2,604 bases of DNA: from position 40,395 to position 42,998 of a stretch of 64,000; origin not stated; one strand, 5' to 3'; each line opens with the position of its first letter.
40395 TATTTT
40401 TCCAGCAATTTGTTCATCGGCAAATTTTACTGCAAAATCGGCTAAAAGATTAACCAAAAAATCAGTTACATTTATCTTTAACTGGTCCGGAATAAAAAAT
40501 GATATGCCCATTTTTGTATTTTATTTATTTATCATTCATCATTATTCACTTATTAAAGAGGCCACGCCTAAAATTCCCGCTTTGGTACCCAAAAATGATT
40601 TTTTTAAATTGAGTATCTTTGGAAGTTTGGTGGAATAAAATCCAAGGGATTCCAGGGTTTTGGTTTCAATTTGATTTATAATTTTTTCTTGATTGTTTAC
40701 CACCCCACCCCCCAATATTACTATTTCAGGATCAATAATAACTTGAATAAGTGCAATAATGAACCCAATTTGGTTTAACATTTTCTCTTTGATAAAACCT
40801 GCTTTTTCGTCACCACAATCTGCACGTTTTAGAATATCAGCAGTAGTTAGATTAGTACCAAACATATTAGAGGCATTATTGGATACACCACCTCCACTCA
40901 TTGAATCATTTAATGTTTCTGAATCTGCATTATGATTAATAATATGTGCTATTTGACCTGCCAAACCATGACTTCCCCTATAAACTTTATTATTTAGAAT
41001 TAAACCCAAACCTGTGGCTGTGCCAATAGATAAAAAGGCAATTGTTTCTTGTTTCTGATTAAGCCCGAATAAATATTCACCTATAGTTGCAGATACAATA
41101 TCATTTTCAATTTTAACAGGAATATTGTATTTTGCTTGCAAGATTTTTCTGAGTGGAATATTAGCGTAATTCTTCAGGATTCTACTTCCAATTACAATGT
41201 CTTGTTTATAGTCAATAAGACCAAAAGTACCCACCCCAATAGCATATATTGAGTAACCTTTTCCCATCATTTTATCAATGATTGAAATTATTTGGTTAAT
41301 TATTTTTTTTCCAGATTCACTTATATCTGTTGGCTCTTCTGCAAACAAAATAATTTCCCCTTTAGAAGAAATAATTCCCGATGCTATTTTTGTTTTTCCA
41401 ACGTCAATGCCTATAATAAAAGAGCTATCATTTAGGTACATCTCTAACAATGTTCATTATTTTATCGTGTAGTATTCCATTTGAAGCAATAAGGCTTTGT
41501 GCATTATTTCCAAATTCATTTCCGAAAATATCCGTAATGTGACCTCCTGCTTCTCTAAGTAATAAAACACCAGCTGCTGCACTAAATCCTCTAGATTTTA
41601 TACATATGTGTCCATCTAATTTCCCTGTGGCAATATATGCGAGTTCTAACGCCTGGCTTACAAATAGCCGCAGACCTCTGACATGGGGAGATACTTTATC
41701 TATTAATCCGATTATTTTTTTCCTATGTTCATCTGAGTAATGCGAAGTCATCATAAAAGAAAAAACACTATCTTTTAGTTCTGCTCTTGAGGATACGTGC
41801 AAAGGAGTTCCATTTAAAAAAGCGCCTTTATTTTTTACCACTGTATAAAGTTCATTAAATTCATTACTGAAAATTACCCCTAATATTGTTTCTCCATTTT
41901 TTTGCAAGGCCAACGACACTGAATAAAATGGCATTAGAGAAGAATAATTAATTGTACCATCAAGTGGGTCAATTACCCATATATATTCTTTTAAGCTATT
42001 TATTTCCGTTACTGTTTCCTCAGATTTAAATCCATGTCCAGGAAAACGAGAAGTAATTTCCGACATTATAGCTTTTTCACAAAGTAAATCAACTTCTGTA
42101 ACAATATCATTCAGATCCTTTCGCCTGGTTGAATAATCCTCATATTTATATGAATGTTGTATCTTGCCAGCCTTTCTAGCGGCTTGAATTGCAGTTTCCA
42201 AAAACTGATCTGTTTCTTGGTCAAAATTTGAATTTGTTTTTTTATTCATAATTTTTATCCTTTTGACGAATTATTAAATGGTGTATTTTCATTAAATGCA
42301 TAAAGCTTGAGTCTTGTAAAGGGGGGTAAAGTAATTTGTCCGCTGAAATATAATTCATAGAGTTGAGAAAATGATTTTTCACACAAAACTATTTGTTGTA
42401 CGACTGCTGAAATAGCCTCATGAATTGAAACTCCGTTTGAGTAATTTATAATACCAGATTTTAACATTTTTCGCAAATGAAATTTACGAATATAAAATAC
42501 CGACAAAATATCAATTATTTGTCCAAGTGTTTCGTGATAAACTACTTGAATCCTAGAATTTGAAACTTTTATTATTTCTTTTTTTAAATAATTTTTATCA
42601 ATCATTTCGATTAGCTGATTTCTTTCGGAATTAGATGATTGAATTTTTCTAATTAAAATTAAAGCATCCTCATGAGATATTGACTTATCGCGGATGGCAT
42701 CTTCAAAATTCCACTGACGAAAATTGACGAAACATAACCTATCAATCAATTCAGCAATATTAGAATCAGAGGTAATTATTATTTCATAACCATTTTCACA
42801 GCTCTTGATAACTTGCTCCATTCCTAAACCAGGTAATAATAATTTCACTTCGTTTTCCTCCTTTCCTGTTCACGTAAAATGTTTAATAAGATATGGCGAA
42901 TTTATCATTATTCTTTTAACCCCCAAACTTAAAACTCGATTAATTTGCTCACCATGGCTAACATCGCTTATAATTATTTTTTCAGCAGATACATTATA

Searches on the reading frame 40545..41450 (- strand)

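Call 27: search_protein_families(library=pfam, proteins=[window:40545-41450:-], max_evalue=0.001)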
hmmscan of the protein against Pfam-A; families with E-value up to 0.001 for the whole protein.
window:40545-41450:- (302 aa): 1 family
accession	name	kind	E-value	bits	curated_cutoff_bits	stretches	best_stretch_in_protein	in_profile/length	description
PF00480.26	ROK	-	7.4e-45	154.1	22.9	1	13-301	2-292/294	ROK family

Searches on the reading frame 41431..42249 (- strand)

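Call 27: search_protein_families(library=pfam, proteins=[window:41431-42249:-], max_evalue=0.001)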
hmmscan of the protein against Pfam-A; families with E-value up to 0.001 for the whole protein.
window:41431-42249:- (273 aa): 1 family
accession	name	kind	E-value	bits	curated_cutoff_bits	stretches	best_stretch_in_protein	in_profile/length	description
PF00459.30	Inositol_P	-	3.7e-53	181.2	27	1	14-271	3-269/271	Inositol monophosphatase family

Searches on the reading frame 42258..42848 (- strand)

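Call 27: search_protein_families(library=pfam, proteins=[window:42258-42848:-], max_evalue=0.001)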
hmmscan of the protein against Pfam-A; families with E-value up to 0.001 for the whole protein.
window:42258-42848:- (197 aa): 1 family
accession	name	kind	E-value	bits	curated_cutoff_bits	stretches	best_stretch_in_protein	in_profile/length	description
PF14063.11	DUF4254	-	1.4e-18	67.6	27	1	33-163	2-131/144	Protein of unknown function (DUF4254)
